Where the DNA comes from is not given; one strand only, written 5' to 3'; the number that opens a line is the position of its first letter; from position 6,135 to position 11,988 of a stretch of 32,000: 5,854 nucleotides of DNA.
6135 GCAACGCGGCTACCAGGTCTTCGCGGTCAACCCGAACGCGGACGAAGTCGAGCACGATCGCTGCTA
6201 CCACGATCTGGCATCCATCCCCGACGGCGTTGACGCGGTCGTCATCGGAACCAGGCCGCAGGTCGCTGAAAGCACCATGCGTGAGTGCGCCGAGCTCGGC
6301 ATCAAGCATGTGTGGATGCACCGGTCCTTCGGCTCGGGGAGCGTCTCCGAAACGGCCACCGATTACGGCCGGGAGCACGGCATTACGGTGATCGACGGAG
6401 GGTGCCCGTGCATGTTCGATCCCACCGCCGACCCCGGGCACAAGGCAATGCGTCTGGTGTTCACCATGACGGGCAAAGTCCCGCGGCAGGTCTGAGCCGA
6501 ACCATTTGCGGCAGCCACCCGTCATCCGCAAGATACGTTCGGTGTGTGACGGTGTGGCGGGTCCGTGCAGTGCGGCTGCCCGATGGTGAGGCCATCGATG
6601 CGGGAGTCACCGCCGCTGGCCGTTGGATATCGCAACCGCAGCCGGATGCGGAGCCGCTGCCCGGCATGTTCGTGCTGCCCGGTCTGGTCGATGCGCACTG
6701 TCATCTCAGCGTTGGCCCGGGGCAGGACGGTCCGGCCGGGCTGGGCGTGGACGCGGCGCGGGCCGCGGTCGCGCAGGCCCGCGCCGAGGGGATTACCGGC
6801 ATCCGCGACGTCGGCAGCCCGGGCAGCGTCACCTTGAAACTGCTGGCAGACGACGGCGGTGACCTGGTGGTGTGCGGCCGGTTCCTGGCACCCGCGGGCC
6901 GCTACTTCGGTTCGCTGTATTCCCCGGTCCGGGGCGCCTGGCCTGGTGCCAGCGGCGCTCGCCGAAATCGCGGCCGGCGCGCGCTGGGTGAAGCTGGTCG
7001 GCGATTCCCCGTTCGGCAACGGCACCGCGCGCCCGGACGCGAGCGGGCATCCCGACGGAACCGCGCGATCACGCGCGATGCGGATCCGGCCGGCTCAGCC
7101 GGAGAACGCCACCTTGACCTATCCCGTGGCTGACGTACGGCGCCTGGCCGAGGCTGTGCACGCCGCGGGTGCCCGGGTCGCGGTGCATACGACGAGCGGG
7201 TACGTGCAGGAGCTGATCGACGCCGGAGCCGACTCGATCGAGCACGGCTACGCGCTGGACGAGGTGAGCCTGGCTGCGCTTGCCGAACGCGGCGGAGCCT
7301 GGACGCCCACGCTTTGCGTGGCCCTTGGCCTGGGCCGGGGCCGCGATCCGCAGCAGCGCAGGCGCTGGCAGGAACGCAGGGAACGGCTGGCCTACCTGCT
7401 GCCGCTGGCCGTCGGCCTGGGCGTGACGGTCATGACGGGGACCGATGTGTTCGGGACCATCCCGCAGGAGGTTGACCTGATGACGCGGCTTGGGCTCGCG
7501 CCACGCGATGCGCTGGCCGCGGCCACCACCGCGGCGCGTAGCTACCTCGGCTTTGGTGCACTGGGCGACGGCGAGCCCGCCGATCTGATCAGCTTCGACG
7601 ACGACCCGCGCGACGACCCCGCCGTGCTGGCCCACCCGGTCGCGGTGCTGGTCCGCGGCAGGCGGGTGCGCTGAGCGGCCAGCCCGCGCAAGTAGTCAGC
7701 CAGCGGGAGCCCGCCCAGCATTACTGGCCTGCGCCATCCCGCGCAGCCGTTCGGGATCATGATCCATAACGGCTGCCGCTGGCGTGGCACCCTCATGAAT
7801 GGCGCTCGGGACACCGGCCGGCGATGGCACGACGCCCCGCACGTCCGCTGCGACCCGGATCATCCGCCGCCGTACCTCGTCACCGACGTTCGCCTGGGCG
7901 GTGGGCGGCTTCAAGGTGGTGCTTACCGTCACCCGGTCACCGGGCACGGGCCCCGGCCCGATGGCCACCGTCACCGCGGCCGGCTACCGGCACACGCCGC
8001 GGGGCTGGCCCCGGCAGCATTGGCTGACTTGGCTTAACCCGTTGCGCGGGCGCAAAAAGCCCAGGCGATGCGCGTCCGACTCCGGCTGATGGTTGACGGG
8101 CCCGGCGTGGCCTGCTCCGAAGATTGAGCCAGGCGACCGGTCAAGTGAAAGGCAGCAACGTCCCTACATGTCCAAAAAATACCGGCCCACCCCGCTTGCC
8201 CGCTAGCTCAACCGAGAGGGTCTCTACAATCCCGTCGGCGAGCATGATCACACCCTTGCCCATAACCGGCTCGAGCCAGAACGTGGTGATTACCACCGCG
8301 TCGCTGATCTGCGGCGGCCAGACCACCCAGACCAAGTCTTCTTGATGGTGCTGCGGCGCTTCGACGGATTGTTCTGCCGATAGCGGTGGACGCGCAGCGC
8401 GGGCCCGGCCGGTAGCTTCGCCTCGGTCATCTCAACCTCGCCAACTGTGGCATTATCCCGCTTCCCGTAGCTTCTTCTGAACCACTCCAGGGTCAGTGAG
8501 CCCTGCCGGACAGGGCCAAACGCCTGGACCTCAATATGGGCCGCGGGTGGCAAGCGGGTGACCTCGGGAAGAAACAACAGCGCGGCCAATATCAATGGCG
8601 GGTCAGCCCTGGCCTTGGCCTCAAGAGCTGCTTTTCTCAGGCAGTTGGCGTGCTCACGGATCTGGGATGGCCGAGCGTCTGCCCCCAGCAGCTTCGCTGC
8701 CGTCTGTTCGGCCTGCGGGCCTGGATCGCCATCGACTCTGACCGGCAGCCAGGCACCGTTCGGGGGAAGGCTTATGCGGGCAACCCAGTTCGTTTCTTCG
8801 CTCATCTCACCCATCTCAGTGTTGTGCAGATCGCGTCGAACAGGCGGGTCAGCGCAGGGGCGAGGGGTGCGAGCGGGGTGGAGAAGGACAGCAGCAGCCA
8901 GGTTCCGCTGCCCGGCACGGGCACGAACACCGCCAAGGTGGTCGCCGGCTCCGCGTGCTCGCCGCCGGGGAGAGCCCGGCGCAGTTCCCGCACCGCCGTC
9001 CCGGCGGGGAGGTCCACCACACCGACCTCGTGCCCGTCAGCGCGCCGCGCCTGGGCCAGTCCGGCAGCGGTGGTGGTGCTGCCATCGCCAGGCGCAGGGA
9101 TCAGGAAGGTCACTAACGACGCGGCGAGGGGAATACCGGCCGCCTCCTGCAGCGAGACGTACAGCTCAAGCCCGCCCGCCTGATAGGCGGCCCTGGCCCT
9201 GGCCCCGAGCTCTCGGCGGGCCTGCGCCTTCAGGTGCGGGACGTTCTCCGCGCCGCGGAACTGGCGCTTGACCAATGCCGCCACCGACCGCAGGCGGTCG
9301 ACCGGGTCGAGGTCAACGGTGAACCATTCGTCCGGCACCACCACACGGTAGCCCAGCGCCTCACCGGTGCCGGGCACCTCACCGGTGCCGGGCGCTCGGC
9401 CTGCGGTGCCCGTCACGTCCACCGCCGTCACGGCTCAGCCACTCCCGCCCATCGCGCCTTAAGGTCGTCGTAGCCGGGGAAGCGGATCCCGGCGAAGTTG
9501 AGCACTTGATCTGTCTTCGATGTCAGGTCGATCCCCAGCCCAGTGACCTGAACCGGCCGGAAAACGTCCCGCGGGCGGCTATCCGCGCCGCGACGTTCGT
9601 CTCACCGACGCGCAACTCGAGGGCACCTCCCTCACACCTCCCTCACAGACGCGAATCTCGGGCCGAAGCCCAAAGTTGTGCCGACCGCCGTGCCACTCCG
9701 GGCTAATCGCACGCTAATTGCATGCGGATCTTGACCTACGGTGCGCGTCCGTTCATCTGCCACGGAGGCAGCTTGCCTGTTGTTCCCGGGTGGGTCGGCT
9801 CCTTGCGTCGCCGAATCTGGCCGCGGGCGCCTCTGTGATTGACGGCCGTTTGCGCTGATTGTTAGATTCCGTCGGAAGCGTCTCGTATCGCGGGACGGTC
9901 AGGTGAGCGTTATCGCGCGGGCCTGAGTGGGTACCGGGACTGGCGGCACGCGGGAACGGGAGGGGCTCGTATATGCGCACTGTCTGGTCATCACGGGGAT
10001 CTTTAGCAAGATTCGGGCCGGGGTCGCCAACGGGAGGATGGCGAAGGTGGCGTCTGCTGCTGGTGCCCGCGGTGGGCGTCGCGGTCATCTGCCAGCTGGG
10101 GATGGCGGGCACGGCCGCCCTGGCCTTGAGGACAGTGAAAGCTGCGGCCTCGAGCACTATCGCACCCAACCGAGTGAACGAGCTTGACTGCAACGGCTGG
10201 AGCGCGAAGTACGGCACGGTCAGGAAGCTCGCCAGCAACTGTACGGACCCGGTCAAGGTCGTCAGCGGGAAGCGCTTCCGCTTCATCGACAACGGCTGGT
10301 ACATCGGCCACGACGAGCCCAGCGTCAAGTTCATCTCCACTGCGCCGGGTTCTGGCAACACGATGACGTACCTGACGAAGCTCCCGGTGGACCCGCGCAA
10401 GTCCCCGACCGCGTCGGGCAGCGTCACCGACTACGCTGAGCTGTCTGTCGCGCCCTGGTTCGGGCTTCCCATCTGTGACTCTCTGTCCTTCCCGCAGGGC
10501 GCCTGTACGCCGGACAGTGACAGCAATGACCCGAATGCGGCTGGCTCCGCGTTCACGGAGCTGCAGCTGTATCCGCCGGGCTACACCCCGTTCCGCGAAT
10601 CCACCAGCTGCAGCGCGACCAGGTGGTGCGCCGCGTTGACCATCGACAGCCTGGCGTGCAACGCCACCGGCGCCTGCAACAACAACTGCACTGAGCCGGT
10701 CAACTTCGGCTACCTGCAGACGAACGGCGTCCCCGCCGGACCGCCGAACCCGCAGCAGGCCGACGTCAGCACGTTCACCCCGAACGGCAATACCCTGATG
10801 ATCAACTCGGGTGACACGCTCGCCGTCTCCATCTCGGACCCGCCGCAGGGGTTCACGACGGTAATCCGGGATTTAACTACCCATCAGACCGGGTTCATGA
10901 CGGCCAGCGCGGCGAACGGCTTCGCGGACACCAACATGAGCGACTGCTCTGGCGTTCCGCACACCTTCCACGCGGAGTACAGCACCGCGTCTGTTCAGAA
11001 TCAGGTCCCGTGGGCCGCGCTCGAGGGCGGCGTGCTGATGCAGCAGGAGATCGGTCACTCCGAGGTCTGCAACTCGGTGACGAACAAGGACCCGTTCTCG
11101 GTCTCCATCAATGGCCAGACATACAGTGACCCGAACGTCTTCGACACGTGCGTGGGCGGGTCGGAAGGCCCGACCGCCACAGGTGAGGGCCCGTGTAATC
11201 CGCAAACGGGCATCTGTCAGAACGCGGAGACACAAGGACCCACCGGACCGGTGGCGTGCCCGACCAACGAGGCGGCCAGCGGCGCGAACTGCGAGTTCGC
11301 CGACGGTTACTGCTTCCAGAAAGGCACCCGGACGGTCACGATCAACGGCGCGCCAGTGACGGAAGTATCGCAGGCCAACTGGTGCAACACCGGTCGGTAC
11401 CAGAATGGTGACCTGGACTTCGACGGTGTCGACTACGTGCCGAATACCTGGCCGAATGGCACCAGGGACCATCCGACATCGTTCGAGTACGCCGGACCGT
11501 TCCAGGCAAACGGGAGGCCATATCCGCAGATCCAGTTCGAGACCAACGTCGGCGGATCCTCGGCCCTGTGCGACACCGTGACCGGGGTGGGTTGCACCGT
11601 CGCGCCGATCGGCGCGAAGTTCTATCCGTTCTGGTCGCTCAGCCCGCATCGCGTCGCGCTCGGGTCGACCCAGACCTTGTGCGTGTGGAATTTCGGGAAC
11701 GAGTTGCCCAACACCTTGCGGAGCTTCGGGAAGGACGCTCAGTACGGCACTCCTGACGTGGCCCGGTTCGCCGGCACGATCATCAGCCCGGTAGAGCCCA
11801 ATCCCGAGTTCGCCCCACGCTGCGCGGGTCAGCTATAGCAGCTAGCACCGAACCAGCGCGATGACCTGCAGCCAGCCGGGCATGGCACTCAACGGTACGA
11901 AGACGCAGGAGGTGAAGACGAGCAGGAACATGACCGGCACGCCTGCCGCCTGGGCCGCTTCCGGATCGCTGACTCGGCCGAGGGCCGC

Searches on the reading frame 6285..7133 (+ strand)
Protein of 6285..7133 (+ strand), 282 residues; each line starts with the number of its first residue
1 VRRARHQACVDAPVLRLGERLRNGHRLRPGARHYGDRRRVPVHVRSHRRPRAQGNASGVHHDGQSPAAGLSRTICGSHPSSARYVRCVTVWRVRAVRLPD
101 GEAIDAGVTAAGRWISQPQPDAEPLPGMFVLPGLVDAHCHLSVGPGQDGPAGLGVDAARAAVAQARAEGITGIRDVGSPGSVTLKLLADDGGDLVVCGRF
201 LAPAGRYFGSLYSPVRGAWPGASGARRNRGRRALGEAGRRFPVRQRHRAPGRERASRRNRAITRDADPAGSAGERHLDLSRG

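Call 15: search_protein_families(library=pfam, proteins=[window:6285-7133:+], max_evalue=0.01)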
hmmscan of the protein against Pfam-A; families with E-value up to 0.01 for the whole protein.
window:6285-7133:+ (282 aa): 1 family
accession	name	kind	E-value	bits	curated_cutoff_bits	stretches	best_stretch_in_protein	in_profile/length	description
PF01979.26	Amidohydro_1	-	0.00032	20.5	25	1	129-203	1-83/345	Amidohydrolase family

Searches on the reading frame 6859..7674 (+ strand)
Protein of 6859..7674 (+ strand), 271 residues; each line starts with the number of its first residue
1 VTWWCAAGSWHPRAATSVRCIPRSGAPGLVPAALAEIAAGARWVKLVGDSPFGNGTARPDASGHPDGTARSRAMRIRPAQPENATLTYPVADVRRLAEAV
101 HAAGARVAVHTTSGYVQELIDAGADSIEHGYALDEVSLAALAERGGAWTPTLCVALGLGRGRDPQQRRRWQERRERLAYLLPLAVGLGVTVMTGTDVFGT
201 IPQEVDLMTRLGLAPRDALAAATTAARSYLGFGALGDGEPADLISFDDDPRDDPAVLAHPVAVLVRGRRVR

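Call 15: search_protein_families(library=pfam, proteins=[window:6859-7674:+], max_evalue=0.01)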
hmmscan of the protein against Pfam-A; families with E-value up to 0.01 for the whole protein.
window:6859-7674:+ (271 aa): 1 family
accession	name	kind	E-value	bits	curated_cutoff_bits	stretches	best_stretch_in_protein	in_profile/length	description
PF01979.26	Amidohydro_1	-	3e-11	43.6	25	1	85-270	129-345/345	Amidohydrolase family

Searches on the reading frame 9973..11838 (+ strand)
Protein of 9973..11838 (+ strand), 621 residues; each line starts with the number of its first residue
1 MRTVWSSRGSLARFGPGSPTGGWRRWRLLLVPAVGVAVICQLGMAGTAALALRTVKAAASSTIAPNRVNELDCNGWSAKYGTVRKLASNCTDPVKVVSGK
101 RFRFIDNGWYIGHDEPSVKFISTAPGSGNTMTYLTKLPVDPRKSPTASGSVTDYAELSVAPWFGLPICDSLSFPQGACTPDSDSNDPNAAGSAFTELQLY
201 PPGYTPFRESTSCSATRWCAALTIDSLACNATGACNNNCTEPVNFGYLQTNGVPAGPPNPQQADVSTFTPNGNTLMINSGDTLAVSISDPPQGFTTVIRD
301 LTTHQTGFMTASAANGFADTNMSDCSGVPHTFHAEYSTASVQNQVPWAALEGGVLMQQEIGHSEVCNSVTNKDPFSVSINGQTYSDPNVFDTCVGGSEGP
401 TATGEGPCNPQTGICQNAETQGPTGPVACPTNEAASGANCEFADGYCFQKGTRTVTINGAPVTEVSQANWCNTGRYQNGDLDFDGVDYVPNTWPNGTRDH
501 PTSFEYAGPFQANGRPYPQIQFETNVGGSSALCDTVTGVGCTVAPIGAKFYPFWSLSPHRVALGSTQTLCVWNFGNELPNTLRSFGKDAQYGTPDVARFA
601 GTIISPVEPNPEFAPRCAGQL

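Call 14: search_protein_families(library=pfam, proteins=[window:9973-11838:+], max_evalue=0.01)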
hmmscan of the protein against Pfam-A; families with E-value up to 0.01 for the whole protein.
window:9973-11838:+ (621 aa): 0 families

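Call 66: search_protein_families(library=pfam, proteins=[window:9973-11838:+], max_evalue=1)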
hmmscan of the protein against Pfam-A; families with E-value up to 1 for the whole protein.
window:9973-11838:+ (621 aa): 1 family
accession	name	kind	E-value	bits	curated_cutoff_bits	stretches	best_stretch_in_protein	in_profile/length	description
PF06753.17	Bradykinin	-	0.41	10.9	20.7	1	197-208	1-12/19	Bradykinin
